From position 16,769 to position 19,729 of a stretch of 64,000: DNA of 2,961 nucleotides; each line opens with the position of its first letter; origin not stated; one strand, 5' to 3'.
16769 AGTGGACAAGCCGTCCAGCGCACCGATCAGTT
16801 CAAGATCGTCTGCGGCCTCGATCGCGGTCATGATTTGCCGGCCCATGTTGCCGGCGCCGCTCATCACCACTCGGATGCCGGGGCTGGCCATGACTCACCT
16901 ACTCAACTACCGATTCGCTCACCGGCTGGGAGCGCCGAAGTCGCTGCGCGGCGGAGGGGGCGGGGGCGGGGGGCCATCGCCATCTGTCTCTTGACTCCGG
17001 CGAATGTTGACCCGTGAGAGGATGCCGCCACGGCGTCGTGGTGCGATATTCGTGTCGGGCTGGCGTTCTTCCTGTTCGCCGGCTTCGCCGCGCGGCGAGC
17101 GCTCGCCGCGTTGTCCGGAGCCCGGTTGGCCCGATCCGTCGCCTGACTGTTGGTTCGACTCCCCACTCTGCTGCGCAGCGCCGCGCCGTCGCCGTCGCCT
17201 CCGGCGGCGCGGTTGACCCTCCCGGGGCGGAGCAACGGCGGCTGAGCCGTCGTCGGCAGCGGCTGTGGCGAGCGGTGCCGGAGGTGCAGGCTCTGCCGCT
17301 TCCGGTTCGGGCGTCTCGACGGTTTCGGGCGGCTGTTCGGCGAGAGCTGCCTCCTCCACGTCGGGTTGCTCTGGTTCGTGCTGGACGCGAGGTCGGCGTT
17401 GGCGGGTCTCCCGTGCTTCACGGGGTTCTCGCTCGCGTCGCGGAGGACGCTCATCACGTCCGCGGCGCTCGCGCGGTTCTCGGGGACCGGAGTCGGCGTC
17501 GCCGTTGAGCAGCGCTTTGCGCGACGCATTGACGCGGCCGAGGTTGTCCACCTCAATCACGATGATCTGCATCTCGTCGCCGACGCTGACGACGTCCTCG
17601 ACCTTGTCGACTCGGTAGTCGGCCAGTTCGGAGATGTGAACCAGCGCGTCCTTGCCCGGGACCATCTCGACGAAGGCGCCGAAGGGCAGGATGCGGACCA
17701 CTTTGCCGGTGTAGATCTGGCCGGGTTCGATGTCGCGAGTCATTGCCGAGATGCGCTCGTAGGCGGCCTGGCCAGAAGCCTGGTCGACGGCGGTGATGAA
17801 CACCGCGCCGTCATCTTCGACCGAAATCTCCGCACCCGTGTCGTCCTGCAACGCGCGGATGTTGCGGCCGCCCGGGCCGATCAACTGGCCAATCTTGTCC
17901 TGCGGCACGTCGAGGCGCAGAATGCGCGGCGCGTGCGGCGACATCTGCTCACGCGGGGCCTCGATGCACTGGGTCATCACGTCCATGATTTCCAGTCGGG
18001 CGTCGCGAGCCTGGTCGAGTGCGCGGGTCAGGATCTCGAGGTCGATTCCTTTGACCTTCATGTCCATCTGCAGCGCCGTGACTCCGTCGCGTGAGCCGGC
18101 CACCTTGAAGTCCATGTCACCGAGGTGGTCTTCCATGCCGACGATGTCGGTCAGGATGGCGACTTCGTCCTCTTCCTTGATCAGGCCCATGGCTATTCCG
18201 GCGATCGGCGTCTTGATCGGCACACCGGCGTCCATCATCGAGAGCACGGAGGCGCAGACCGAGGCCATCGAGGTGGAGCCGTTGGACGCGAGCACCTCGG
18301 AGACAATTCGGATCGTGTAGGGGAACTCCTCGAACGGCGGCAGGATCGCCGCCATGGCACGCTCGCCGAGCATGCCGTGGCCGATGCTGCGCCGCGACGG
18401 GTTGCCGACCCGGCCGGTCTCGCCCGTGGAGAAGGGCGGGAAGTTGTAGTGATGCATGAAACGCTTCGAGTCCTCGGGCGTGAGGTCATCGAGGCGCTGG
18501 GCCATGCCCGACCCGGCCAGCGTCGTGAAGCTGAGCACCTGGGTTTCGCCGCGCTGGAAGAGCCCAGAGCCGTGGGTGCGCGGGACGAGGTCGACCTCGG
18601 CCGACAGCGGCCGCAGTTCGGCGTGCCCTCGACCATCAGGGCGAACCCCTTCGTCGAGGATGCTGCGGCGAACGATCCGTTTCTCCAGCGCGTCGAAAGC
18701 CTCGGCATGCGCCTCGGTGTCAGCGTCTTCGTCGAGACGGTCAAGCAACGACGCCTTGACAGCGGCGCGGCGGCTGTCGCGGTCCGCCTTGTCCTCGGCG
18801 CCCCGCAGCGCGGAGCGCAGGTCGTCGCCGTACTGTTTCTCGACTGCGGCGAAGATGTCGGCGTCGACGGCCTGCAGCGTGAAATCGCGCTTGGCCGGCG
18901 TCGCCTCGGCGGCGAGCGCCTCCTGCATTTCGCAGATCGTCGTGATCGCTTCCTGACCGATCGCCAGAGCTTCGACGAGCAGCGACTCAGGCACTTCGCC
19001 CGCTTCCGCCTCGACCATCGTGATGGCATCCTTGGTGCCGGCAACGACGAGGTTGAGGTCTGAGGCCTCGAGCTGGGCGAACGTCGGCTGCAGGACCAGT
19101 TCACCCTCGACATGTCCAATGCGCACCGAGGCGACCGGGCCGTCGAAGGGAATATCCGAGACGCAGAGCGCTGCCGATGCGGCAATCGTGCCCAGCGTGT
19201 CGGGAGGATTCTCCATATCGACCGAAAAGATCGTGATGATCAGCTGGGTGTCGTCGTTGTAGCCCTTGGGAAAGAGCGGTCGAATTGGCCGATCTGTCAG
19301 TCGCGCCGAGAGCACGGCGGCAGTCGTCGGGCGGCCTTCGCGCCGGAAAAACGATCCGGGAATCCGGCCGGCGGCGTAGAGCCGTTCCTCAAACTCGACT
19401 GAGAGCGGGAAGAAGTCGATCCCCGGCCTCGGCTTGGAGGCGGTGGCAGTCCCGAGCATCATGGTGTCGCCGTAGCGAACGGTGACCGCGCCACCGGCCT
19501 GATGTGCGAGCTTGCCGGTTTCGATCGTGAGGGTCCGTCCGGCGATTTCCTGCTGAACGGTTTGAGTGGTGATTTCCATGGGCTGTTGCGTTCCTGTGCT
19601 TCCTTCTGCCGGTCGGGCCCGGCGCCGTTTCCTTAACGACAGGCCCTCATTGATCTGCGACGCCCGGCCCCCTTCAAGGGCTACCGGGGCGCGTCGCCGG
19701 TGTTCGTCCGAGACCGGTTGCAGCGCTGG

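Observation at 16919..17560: PNPase with a ~210 aa intrinsically disordered R/E/P-rich tail ending in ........, encoded by a G-quadruplex-prone template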

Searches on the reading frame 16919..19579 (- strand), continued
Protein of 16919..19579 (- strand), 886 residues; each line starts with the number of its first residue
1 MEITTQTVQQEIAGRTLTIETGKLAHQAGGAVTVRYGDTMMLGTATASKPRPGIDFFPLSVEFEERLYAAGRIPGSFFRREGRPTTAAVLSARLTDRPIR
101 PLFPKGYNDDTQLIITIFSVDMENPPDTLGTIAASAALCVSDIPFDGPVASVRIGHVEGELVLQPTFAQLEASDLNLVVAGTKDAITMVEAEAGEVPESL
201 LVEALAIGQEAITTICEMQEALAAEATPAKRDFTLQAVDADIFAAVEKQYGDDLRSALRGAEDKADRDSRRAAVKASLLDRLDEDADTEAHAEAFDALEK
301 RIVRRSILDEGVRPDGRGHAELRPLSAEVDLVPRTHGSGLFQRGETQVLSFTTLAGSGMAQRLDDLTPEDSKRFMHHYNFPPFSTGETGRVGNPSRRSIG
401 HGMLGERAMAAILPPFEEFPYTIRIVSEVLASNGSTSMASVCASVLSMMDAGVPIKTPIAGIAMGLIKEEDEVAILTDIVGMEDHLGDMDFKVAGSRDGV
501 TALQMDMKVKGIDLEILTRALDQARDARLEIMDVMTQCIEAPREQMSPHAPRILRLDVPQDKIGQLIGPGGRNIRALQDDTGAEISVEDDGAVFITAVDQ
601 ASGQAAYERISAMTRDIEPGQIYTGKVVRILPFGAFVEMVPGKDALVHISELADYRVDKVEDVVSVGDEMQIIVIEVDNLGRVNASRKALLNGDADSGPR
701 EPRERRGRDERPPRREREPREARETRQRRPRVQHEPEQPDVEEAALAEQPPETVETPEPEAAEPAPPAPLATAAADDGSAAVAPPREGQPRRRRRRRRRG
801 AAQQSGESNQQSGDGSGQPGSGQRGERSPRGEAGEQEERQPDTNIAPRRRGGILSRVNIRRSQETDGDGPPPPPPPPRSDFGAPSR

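Call 25: find_encoding_contigs(protein=P0001, flank=10000, max_places=2)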
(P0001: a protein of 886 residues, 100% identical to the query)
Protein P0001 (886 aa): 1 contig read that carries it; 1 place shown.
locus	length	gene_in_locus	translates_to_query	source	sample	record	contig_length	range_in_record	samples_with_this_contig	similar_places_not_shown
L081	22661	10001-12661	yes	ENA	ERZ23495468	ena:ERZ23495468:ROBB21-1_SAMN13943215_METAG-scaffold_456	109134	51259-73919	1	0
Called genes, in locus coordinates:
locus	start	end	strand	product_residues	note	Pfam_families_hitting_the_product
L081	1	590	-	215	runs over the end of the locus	PF01467:CTP_transf_like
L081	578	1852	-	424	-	PF01018:GTP1_OBG, PF01926:MMR_HSR1, PF02421:FeoB_N, PF09269:DUF1967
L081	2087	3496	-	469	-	PF11638:DnaA_N, PF00308:Bac_DnaA, PF00004:AAA (faint), PF08299:Bac_DnaA_C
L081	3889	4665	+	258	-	PF03309:Pan_kinase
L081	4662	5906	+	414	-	PF02441:Flavoprotein, PF04127:DFP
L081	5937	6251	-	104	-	PF01906:YbjQ_1, PF23025:YbjQ_2 (weak)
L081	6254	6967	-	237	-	PF14378:PAP2_3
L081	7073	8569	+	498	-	PF02789:Peptidase_M17_N, PF00883:Peptidase_M17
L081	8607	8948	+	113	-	PF02943:FeThRed_B (weak)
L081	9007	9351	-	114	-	-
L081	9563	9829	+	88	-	PF00312:Ribosomal_S15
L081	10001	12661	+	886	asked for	PF01138:RNase_PH, PF03725:RNase_PH_C, PF03726:PNPase, PF01138:RNase_PH, PF00013:KH_1, PF00575:S1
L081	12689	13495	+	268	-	PF01113:DapB_N, PF05173:DapB_C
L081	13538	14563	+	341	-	PF01118:Semialdhyde_dh, PF02774:Semialdhyde_dhC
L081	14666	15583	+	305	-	PF00701:DHDPS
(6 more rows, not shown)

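Call 26: find_encoding_contigs(protein=P0005, flank=3000, max_places=1)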
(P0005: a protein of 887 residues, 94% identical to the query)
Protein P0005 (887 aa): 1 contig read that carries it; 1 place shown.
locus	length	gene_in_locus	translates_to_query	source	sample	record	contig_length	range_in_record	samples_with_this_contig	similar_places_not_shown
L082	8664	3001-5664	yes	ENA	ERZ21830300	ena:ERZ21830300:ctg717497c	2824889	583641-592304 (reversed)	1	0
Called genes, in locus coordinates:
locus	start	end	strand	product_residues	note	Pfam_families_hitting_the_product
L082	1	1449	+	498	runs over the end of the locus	PF02789:Peptidase_M17_N, PF00883:Peptidase_M17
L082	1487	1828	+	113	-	PF02943:FeThRed_B (weak)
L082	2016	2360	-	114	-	-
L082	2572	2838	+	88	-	PF00312:Ribosomal_S15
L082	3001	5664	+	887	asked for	PF01138:RNase_PH, PF03725:RNase_PH_C, PF03726:PNPase, PF01138:RNase_PH, PF00013:KH_1, PF00575:S1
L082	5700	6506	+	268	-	PF01113:DapB_N, PF05173:DapB_C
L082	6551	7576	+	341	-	PF01118:Semialdhyde_dh, PF02774:Semialdhyde_dhC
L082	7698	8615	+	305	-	PF00701:DHDPS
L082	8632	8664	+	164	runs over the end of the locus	-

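Call 27: find_encoding_contigs(protein=P0003, flank=3000, max_places=1)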
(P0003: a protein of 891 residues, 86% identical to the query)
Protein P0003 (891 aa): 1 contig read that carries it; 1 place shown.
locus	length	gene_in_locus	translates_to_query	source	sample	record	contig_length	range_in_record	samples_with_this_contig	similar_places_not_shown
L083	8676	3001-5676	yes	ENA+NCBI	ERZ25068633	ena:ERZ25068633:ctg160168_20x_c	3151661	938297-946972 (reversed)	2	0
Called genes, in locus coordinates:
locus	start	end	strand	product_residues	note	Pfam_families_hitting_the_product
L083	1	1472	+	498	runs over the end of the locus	PF02789:Peptidase_M17_N, PF00883:Peptidase_M17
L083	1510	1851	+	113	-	PF02943:FeThRed_B (weak)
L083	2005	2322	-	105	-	-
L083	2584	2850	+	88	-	PF00312:Ribosomal_S15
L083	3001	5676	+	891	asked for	PF01138:RNase_PH, PF03725:RNase_PH_C, PF03726:PNPase, PF01138:RNase_PH, PF00013:KH_1, PF00575:S1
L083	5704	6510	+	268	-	PF01113:DapB_N, PF05173:DapB_C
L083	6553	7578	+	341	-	PF01118:Semialdhyde_dh, PF02774:Semialdhyde_dhC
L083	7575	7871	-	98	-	-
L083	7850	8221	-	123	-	-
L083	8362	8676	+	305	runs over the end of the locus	PF00701:DHDPS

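Call 32: find_encoding_contigs(protein=P0002, flank=1000, max_places=1)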
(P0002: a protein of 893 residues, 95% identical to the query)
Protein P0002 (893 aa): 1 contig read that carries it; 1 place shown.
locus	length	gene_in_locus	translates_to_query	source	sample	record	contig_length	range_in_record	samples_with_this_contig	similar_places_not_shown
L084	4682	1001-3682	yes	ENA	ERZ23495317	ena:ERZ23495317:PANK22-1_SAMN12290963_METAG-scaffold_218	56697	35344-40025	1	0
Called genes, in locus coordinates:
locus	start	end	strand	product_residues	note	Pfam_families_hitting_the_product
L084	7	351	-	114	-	-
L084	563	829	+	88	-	PF00312:Ribosomal_S15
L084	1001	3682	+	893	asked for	PF01138:RNase_PH, PF03725:RNase_PH_C, PF03726:PNPase, PF01138:RNase_PH, PF00013:KH_1, PF00575:S1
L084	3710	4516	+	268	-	PF01113:DapB_N, PF05173:DapB_C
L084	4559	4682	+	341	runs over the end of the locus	PF01118:Semialdhyde_dh, PF02774:Semialdhyde_dhC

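Call 33: find_encoding_contigs(protein=P0013, flank=1000, max_places=1)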
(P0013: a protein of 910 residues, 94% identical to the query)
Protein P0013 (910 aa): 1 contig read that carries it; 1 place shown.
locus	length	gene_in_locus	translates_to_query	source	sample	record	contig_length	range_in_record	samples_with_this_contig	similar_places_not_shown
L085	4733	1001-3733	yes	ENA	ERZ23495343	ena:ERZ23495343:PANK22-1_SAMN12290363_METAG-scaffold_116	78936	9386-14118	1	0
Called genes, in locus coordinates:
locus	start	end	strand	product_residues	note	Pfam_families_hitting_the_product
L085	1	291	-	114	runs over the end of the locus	-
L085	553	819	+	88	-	PF00312:Ribosomal_S15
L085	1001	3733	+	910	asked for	PF01138:RNase_PH, PF03725:RNase_PH_C, PF03726:PNPase, PF01138:RNase_PH, PF00013:KH_1, PF00575:S1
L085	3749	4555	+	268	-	PF01113:DapB_N, PF05173:DapB_C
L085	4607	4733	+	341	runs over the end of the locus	PF01118:Semialdhyde_dh, PF02774:Semialdhyde_dhC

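Call 34: find_encoding_contigs(protein=P0020, flank=1000, max_places=1)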
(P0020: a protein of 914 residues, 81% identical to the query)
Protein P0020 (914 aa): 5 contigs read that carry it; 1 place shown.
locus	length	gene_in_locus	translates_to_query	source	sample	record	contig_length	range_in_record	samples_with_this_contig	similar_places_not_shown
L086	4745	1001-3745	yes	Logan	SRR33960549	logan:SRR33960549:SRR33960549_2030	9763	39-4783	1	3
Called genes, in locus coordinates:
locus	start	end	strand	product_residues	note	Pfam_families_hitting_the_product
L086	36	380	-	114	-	-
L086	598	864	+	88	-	PF00312:Ribosomal_S15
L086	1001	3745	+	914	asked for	PF01138:RNase_PH, PF03725:RNase_PH_C, PF03726:PNPase, PF01138:RNase_PH, PF00013:KH_1, PF00575:S1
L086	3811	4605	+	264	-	PF01113:DapB_N, PF05173:DapB_C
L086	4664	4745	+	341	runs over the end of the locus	PF01118:Semialdhyde_dh, PF02774:Semialdhyde_dhC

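Call 35: find_encoding_contigs(protein=P0031, flank=1000, max_places=1)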
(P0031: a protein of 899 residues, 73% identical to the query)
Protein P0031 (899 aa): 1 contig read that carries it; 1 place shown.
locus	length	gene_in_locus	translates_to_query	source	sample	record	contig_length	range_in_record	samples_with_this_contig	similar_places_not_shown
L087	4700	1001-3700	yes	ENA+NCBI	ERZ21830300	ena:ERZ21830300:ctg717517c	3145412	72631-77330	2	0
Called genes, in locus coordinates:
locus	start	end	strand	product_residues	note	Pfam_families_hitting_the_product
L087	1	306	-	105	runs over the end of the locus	-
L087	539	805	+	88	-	PF00312:Ribosomal_S15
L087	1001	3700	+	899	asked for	PF01138:RNase_PH, PF03725:RNase_PH_C, PF03726:PNPase, PF01138:RNase_PH, PF00013:KH_1, PF00575:S1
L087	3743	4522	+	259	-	PF01113:DapB_N, PF05173:DapB_C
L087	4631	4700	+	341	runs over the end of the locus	PF01118:Semialdhyde_dh, PF02774:Semialdhyde_dhC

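Call 42: predict_structure(alignment_id=A2)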
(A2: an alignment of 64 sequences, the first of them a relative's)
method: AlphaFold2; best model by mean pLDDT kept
length: 886 residues; sequences in the alignment: 64
mean_pLDDT: 67.1   pTM: 0.62
mean pLDDT of the five models: 67.1, 66.5, 65.1, 64.6, 61.8
residues with pLDDT >= 90: 207; 70-90: 314; 50-70: 59; < 50: 306
segments of 3 or more residues with pLDDT < 50: 1-3, 57-92, 331-402, 432-435, 694-712, 714-873, 875-886
pLDDT, mean of each block of 10 residues (from residue 1): 75 94 81 90 76 49 41 33 36 68 80 79 81 93 90 95 92 92 91 90 96 97 88 84 94 91 87 94 91 93 91 87 71 41 33 34 40 35 33 33 68 74 58 56 75 79 88 86 77 91 86 92 93 82 62 78 85 87 84 77 84 81 89 89 86 86 89 87 86 50 33 40 32 34 31 33 30 26 30 34 27 31 29 30 32 30 34 45 33
secondary structure, 60 per line:
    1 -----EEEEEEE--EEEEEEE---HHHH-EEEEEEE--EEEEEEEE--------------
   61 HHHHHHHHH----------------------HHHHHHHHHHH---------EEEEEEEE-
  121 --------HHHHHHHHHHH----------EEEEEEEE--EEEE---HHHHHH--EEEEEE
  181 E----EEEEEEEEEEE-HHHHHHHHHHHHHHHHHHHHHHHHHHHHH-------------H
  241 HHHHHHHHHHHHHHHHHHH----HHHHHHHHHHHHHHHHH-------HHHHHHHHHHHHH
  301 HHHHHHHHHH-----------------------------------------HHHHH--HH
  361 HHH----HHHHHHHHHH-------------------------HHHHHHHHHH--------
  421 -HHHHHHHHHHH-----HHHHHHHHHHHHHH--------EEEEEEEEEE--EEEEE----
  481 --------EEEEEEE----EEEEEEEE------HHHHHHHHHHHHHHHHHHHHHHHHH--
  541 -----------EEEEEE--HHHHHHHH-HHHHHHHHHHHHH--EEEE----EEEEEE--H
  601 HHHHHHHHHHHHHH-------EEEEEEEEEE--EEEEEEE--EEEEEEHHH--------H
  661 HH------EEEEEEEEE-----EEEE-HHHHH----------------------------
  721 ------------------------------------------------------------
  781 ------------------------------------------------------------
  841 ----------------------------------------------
elements in order (helices of 4 or more, strands of 3 or more residues): E6-12 E15-21 H25-28 E30-36 E39-46 H61-69 H92-102 E112-119 H129-139 E150-157 E160-163 H167-172 E175-181 E186-196 H198-226 H240-259 H264-280 H288-310 H352-356 H359-363 H368-377 H403-412 H422-432 H438-451 E460-469 E472-476 E489-495 E500-507 H514-538 E552-557 H560-567 H569-581 E584-587 E592-597 H600-614 E622-631 E634-640 E643-648 E669-677 E683-686 H688-692

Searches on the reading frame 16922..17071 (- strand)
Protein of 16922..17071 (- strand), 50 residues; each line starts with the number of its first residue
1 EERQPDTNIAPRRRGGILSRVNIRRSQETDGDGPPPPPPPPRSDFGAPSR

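Call 20: find_homologous_proteins(query=A1, max_evalue=10)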
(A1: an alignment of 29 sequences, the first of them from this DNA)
Query A1 (29 sequences) (50 aa, profile of the alignment): 2 proteins with E <= 10 among 8000 candidates.
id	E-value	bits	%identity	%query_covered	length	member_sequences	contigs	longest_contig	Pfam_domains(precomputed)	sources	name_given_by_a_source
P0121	1.6e-17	81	76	96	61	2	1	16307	-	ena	-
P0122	1.2e-16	79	72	92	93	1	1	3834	-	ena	-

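Call 28: search_protein_representatives(alignment_id=A1)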
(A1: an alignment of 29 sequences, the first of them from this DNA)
Query: 29 sequences, 51 profile positions. Proteins with E-value up to 0.001 (for the whole library): 4; up to 1e-10: 4; up to 1e-30: 0. The best 4 are listed.
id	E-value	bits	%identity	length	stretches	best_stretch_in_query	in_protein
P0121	5.0e-18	81.3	-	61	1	1-50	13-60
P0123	7.0e-16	74.5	-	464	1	1-51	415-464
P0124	8.4e-14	67.8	-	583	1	2-49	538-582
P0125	3.2e-12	62.8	-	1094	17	25-45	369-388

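Call 50: find_related_loci(query=A1, collection=metagenome_contigs, flank=3000)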
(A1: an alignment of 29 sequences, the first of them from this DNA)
Query A1 (50 aa) in metagenome_contigs; peptide patterns used: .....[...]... (x = any residue, [..] = any of these).
119 stretches matched a pattern; 7 encode a relative of the query (tblastn E <= 1e-3); 7 distinct loci.
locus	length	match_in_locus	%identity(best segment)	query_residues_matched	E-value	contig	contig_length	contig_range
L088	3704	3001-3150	90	1-50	7e-21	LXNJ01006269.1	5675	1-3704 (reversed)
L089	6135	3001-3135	87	5-50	4e-15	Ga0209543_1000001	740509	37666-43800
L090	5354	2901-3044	65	3-49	8e-11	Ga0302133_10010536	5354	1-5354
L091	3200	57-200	65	3-49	6e-11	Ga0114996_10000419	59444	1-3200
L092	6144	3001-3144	63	2-48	1e-10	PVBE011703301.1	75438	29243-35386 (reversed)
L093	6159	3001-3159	60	1-48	3e-7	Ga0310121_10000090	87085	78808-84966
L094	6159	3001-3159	60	1-48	3e-7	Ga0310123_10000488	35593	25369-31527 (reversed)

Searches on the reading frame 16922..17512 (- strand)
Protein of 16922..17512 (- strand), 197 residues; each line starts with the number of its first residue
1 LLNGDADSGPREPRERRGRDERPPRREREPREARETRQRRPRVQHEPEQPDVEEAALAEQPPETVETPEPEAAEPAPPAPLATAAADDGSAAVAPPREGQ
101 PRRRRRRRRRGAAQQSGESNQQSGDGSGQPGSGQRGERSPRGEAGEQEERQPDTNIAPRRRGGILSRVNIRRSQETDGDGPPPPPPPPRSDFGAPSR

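Call 47: search_solved_structures(query=window:16922-17512:-, max_evalue=10)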
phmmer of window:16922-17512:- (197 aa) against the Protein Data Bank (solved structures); distinct sequences matched with E-value up to 10: 2.
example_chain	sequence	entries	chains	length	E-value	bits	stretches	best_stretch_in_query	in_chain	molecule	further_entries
6a7u_A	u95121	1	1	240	0.47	13.9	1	74-114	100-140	Histone H2B type 2-E,Histone H2A-Bbd type 2/3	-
5opt_d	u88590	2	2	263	4.4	10.7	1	115-156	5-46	40S ribosomal protein S2, putative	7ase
